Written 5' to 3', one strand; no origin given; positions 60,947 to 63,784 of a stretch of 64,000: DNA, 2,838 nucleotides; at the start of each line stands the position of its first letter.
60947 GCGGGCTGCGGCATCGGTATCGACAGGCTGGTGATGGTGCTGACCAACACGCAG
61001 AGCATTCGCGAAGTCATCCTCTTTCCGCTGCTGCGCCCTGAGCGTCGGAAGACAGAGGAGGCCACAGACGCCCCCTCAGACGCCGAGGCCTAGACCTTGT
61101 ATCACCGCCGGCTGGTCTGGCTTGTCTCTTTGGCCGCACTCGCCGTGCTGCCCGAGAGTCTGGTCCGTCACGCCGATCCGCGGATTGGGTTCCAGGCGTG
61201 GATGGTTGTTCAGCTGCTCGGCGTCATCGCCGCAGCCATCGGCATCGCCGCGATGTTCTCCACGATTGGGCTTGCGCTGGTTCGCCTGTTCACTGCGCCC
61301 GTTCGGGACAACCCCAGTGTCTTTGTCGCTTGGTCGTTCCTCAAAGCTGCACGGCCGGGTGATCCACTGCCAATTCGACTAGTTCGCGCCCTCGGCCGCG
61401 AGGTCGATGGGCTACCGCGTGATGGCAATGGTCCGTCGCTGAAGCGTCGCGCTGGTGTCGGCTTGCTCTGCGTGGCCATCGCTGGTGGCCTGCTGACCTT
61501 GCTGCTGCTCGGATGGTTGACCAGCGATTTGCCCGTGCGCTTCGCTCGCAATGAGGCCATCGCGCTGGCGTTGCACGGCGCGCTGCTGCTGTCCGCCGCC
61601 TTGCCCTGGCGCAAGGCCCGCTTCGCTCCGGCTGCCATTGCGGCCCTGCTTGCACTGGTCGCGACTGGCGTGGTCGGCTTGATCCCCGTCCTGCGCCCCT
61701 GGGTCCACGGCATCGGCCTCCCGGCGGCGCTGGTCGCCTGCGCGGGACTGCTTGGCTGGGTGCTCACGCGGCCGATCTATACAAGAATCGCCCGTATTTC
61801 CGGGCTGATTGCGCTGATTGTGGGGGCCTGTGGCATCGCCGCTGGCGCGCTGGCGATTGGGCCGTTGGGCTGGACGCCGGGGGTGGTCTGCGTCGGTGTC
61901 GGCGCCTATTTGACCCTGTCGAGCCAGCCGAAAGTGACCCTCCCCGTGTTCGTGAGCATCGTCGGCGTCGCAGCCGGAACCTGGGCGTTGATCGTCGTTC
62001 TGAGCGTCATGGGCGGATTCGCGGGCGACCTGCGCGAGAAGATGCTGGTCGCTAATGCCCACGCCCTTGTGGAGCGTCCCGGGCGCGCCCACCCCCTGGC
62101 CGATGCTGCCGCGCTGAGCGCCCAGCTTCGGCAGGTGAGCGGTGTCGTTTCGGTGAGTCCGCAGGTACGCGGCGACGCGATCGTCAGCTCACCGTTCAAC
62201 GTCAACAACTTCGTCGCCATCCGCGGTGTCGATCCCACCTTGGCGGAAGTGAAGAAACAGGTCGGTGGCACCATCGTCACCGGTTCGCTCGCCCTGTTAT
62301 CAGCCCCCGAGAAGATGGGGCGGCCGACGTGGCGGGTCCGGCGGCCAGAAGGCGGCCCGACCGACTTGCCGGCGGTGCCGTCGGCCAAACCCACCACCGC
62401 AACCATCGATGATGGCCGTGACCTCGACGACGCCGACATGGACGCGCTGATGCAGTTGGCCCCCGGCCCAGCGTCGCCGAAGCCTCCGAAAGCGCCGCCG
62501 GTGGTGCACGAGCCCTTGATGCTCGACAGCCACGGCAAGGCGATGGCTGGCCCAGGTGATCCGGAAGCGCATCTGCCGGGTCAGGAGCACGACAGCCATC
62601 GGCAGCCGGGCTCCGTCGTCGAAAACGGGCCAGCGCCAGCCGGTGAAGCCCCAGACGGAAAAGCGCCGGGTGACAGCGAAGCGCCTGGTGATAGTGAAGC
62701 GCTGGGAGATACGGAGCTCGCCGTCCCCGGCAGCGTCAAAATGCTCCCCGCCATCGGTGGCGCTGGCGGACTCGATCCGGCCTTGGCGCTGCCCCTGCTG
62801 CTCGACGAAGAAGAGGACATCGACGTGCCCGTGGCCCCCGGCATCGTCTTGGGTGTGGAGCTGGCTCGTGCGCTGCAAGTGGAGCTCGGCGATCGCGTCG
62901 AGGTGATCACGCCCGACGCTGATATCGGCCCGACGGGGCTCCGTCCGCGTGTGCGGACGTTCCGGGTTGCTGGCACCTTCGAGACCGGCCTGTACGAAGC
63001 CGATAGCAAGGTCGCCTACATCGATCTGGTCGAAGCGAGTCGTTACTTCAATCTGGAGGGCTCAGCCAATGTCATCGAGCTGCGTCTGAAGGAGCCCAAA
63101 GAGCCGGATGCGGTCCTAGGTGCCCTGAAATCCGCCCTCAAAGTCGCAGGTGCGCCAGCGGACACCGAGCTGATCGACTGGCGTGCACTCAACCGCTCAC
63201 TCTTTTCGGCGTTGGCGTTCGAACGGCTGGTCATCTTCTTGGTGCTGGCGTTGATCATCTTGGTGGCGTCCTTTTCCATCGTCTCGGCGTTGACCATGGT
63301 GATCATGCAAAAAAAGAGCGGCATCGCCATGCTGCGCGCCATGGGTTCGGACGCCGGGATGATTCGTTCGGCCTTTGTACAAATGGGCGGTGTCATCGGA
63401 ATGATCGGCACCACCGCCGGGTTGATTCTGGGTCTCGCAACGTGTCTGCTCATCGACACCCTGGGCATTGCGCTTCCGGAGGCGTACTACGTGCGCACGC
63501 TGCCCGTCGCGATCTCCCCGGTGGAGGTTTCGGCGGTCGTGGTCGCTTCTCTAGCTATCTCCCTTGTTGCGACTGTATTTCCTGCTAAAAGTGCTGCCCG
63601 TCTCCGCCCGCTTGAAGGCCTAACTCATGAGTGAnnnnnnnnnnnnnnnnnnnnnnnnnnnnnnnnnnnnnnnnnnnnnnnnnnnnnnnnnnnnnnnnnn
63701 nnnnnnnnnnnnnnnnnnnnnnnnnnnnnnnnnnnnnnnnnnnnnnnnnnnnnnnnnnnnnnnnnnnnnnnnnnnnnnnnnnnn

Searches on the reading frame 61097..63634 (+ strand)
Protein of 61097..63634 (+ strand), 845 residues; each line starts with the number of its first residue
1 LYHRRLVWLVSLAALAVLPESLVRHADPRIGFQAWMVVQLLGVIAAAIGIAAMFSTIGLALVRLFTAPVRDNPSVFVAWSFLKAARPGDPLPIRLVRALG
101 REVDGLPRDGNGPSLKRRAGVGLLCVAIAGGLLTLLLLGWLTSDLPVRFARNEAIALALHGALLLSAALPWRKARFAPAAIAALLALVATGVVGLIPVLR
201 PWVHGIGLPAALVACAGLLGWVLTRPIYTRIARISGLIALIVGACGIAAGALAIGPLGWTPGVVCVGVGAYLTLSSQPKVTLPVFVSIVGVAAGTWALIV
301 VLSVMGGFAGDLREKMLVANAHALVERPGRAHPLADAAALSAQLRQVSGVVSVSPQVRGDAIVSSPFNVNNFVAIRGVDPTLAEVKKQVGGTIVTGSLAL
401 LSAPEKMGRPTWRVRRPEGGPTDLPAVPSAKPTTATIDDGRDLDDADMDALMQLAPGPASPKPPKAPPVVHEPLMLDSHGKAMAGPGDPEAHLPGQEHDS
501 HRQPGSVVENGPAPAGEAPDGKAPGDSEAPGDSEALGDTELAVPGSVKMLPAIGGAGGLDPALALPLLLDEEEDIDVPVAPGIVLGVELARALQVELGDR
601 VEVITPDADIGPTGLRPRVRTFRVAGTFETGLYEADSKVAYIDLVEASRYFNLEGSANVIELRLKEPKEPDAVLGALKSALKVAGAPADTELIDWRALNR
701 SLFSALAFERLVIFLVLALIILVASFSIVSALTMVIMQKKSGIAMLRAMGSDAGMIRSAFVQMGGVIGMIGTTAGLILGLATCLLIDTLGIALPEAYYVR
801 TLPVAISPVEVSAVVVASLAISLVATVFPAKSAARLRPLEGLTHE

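Call 60: search_protein_families(library=pfam, proteins=[window:61097-63634:+], max_evalue=0.00001)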
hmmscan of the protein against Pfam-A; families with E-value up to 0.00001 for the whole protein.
window:61097-63634:+ (845 aa): 2 families
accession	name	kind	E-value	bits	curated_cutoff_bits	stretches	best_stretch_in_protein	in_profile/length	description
PF02687.27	FtsX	-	8.5e-12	45.6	25.5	1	715-836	2-118/120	FtsX-like permease C-terminal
PF12704.14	MacB_PCD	-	2.3e-09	38.3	27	0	285-387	2-102/207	MacB-like periplasmic core domain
